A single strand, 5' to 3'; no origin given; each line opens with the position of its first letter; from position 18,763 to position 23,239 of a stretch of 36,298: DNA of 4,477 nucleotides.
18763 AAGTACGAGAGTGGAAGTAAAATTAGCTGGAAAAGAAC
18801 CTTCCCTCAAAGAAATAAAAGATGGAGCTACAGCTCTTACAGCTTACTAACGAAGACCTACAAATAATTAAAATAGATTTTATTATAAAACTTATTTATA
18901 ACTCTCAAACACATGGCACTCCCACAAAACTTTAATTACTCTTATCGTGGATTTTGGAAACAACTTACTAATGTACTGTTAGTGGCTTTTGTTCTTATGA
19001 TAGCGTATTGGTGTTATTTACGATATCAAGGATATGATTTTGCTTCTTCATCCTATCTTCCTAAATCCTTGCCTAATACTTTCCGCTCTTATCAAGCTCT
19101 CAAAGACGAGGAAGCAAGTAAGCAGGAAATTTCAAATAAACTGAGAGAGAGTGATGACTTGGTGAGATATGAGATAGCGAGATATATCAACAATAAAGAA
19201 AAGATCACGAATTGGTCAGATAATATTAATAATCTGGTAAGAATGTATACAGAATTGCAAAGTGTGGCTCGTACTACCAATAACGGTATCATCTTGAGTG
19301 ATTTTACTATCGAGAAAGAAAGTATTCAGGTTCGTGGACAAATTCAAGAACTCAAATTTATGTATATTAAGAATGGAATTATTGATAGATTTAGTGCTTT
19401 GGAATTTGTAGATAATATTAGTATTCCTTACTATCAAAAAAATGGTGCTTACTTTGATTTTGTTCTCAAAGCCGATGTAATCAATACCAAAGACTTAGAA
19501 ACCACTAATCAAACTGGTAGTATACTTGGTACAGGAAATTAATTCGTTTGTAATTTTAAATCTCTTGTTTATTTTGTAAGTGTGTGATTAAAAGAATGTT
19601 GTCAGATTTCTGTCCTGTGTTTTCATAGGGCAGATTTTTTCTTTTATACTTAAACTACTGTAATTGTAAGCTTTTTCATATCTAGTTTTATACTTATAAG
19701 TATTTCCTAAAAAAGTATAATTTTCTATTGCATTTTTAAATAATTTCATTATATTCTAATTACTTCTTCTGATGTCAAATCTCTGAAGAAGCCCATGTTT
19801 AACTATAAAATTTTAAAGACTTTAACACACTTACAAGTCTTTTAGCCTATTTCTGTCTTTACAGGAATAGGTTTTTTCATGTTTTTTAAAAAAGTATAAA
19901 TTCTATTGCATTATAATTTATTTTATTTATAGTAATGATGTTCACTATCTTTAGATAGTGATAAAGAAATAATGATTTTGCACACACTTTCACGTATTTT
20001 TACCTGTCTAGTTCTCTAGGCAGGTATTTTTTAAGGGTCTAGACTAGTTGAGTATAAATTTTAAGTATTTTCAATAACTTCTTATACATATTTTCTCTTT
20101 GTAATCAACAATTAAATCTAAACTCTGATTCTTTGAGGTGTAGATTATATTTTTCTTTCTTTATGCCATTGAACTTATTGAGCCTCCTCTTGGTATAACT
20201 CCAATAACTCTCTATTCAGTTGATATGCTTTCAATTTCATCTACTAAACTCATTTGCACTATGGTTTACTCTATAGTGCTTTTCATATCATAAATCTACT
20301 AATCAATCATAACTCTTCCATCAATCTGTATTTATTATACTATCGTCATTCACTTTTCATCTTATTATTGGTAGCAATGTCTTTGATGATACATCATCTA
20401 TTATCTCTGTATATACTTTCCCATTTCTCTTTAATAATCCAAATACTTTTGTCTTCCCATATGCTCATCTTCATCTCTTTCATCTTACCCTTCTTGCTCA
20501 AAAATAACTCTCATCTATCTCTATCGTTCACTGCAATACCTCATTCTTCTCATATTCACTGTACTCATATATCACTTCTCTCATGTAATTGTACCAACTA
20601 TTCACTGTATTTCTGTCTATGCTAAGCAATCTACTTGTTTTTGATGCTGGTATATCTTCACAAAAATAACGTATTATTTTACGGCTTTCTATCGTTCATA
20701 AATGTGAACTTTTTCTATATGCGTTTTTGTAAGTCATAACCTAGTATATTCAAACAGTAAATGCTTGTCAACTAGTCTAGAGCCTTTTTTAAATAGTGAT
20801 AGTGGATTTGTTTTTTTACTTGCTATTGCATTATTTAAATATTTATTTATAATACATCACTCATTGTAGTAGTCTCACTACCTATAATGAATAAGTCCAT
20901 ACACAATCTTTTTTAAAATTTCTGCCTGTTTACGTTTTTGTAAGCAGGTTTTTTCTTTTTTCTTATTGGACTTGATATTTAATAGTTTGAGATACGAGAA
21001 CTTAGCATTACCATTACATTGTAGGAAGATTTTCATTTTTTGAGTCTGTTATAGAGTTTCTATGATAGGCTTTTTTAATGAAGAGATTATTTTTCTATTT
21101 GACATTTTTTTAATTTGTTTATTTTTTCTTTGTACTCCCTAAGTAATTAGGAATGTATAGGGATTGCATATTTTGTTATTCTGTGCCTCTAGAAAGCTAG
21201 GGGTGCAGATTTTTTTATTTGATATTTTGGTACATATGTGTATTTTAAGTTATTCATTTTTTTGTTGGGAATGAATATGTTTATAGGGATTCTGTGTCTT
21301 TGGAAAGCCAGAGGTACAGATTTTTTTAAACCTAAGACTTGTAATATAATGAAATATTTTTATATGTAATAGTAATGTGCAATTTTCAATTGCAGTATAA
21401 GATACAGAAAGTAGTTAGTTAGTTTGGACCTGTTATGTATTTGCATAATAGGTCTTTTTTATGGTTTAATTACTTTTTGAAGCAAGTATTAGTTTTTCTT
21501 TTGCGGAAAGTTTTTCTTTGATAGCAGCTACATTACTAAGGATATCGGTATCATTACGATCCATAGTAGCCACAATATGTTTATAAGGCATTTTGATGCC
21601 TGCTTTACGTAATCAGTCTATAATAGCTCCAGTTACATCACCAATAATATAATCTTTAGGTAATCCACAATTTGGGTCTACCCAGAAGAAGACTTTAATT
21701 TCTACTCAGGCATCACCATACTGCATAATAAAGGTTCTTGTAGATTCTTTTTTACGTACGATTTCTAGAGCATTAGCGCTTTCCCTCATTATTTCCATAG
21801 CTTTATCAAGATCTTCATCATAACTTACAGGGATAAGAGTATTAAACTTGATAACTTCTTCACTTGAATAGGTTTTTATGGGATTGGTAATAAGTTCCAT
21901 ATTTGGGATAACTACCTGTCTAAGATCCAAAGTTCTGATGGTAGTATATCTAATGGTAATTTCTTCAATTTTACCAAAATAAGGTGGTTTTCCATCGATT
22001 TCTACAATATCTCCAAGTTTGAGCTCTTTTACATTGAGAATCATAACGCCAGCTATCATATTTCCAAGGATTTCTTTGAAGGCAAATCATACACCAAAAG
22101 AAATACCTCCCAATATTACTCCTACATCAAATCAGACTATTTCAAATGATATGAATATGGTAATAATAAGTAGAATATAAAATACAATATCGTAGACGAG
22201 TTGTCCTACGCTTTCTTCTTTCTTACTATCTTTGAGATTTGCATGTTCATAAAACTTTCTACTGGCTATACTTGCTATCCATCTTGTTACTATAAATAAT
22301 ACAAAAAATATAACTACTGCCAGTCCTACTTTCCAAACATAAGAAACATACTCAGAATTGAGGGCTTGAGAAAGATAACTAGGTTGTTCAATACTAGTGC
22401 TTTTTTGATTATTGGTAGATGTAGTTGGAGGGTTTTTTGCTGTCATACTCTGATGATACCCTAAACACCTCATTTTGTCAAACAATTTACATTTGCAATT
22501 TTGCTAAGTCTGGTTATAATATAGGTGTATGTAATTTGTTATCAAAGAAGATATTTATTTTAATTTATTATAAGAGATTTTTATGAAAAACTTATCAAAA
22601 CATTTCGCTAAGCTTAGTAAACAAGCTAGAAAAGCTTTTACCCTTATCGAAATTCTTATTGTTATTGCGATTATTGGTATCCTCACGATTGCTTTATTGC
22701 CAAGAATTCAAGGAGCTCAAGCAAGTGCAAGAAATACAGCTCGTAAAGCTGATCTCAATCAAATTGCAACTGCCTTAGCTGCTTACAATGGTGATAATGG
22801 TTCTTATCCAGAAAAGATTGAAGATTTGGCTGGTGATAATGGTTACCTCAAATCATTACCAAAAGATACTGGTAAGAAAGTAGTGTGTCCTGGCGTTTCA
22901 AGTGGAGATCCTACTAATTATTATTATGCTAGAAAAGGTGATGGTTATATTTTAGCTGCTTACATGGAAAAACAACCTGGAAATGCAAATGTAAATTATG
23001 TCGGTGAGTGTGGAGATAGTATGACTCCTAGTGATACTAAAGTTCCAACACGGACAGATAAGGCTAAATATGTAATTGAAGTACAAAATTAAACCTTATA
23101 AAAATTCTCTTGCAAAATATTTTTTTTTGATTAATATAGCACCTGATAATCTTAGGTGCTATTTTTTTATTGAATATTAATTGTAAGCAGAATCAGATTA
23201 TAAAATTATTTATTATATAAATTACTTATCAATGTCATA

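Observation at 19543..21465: Gene-free 1.9 kb tract with eight same-strand 'YCTGT' hairpin-terminators, three with private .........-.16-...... promoters: a tandem family of candidate small RNAs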

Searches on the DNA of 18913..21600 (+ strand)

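Call 22: search_rna_families(source=window, start=19400, end=21600, threshold=evalue, max_evalue=10)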
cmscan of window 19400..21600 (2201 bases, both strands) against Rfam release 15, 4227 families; matches with E-value up to 10: 4.
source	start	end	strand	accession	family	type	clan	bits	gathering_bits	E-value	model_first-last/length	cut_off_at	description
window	21126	21218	+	RF04177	BTnc201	Gene; sRNA;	-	29.4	105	0.014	1-99/99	no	Bacteroides sRNA BTnc201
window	19916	20035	+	RF02834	VqmR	Gene; sRNA;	-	21.7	76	0.34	1-154/154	no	Vibrio RNA VqmR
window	20343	20407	-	RF00295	snoTBR7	Gene; snRNA; snoRNA; CD-box;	-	15.7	45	5.6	1-75/75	no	Small nucleolar RNA TBR7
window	21481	21504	+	RF00489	ctRNA_p42d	Gene; antisense;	-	15.6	50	8.6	1-46/46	no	ctRNA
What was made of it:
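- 21099..21216 (+): Unit F: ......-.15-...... promoter-like site, 5' hairpin, terminator 21180-21209. There is a weak sub-threshold Rfam hit to BTnc201: 29 bits against a gathering score of 105 (call 22).
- Closest known: Rfam BTnc201. Same: Unit F aligns over the full model (call 22).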

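Call 67: search_rna_families(source=L145, start=4600, end=5750, threshold=evalue, max_evalue=5)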
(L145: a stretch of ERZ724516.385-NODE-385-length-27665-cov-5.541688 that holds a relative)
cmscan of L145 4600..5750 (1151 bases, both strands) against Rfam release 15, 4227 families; matches with E-value up to 5: 5.
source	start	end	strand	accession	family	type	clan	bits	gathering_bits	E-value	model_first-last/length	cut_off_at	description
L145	4988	5063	+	RF01859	Phe_leader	Cis-reg; leader;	-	22.4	55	0.5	1-125/125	no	Phenylalanine leader peptide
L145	4620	4682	+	RF02083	OrzO-P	Gene; antitoxin;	-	19.6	60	2.6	1-76/76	no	OrzO-P RNA antitoxin family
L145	4650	4685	-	RF04103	mir-8356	Gene; miRNA;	-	17.6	70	3.2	1-65/65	no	mir-8356 microRNA precursor family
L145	5527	5556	+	RF04239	mir-4679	Gene; miRNA;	-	17.2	88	4.6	1-75/75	no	mir-4679 microRNA precursor family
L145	5248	5282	+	RF01345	CRISPR-DR35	Gene; CRISPR;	-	16.7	35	4.5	1-36/36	no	CRISPR RNA direct repeat element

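Call 68: search_rna_families(source=L001, start=2990, end=4370, threshold=evalue, max_evalue=5, show_alignments=1)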
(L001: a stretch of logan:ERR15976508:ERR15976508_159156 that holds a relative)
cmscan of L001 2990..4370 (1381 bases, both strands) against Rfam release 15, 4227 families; matches with E-value up to 5: 6.
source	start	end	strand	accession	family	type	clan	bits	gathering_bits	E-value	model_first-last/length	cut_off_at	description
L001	3215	3333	+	RF00515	PyrR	Cis-reg;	-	25.8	54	0.53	1-115/115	no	PyrR binding site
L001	3398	3488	+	RF00515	PyrR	Cis-reg;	-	22.2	54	2.5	1-115/115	no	PyrR binding site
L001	3370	3489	+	RF02834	VqmR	Gene; sRNA;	-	20.8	76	0.35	1-154/154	no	Vibrio RNA VqmR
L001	3399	3484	+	RF01775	RsaOG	Gene; sRNA;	-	19.2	50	4.4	1-147/147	no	RNA S.aureus Orsay G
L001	4276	4370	-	RF00975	MIR845_2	Gene; miRNA;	-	18.6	80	2.8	34-131/131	5'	MIR845_2 microRNA precursor family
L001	3719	3754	+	RF04075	mir-1545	Gene; miRNA;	-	15.6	78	4.6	11-47/58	no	mir-1545 microRNA precursor family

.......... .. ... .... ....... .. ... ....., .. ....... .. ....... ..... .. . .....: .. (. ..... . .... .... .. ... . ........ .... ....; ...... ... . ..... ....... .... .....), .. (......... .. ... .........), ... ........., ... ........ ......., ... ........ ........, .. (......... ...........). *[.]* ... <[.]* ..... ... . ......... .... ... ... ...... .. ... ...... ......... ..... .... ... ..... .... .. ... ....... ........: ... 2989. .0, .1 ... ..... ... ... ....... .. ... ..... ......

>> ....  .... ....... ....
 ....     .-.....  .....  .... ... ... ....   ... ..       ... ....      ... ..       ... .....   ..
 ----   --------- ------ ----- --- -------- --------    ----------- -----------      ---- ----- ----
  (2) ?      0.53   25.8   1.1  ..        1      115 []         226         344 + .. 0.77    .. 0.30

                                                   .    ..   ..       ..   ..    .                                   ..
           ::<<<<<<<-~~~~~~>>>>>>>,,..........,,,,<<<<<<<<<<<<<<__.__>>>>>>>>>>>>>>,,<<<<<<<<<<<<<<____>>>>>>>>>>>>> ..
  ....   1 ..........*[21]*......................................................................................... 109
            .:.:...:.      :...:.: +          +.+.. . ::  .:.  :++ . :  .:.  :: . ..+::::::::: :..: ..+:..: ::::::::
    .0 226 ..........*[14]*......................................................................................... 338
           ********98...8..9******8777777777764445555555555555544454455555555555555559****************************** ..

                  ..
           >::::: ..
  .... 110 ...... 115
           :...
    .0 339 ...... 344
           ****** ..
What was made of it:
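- On Any Rfam 15 family: The best sub-threshold hits score 29 bits against 105 and 26 against 54 (calls 22, 67, 68).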

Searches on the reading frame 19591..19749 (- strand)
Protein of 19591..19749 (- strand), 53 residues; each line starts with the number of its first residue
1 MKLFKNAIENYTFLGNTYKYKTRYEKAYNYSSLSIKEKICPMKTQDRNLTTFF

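Call 69: search_protein_families(library=pfam, proteins=[window:19591-19749:-], max_evalue=1)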
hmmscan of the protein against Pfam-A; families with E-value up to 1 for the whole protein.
seq(53 aa): 1 family
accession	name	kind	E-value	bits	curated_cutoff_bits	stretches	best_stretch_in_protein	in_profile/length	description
PF13181.12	TPR_8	-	0.11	13.1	25.7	1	9-31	2-24/34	Tetratricopeptide repeat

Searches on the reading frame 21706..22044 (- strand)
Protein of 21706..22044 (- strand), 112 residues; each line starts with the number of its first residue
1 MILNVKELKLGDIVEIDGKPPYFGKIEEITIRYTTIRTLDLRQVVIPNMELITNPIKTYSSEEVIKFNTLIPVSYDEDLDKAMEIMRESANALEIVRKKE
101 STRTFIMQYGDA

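Call 32: find_encoding_contigs(protein=window:21706-22044:-, flank=5000, max_places=10)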
Protein window:21706-22044:- (112 aa): 10 contigs read that carry it; 10 places shown.
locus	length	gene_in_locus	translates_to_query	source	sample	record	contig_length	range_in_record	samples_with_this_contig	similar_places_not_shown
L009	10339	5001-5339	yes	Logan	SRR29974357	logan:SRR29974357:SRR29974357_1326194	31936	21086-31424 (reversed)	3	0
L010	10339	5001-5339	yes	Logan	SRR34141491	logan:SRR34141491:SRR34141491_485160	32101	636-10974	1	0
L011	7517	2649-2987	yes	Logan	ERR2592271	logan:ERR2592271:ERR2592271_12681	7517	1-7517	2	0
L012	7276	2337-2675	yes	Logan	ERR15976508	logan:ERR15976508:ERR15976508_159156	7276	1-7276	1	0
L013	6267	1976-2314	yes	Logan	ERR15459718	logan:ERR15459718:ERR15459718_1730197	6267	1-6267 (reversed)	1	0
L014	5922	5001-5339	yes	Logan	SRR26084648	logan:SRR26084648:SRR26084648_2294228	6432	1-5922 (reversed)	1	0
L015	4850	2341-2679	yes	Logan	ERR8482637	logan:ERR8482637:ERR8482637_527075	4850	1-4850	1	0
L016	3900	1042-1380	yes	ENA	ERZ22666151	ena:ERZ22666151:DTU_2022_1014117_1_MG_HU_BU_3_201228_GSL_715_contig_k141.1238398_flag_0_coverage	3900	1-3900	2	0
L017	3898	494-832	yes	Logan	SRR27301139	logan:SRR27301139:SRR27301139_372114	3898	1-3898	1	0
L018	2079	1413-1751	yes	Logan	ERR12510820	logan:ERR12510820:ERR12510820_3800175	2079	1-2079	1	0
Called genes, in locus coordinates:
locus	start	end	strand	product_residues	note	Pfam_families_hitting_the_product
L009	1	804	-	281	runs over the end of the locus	-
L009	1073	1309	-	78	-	-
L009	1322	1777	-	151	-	-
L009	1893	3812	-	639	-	PF00012:HSP70, PF06723:MreB_Mbl, PF02782:FGGY_C (faint)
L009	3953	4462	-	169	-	PF07963:N_methyl (weak)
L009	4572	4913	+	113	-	-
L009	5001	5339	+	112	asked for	PF00924:MS_channel_2nd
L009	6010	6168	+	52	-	-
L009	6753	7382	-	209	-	-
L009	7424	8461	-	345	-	PF01471:PG_binding_1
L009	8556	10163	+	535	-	PF00270:DEAD (faint), PF04851:ResIII, PF17757:UvrB_inter, PF27431:UvrB_3rd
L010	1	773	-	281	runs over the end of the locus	-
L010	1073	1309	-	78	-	-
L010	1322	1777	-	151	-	-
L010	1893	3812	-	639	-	PF00012:HSP70, PF06723:MreB_Mbl, PF02782:FGGY_C (faint)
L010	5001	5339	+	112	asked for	PF00924:MS_channel_2nd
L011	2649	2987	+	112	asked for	PF00924:MS_channel_2nd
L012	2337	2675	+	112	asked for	PF00924:MS_channel_2nd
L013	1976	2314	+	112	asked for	PF00924:MS_channel_2nd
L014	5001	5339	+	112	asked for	PF00924:MS_channel_2nd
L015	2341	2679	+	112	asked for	PF00924:MS_channel_2nd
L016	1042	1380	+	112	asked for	PF00924:MS_channel_2nd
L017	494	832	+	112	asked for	PF00924:MS_channel_2nd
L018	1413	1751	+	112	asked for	PF00924:MS_channel_2nd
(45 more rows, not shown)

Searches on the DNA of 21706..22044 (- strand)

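Call 70: search_dna_similar(query=L011:3228-4704:-, collection=phages, mode=distant, max_rows=5)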
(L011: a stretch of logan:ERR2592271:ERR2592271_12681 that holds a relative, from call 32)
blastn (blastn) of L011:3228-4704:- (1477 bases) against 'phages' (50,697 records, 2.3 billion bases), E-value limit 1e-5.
No match.
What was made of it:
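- Tried and rejected: blastn of the longest array against phage records: no match (call 70).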

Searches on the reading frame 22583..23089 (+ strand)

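Call 13: search_protein_families(library=pfam, proteins=[window:22583-23089:+], max_evalue=0.01)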
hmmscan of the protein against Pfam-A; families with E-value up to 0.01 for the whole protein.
seq(169 aa): 2 families
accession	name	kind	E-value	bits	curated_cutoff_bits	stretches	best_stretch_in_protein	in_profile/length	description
PF07963.17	N_methyl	-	2.6e-07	30.4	21.2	1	15-39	3-27/27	Prokaryotic N-terminal methylation motif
PF08334.16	T2SSG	-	0.00032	21.2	21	1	42-82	2-42/108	Type II secretion system (T2SS), protein G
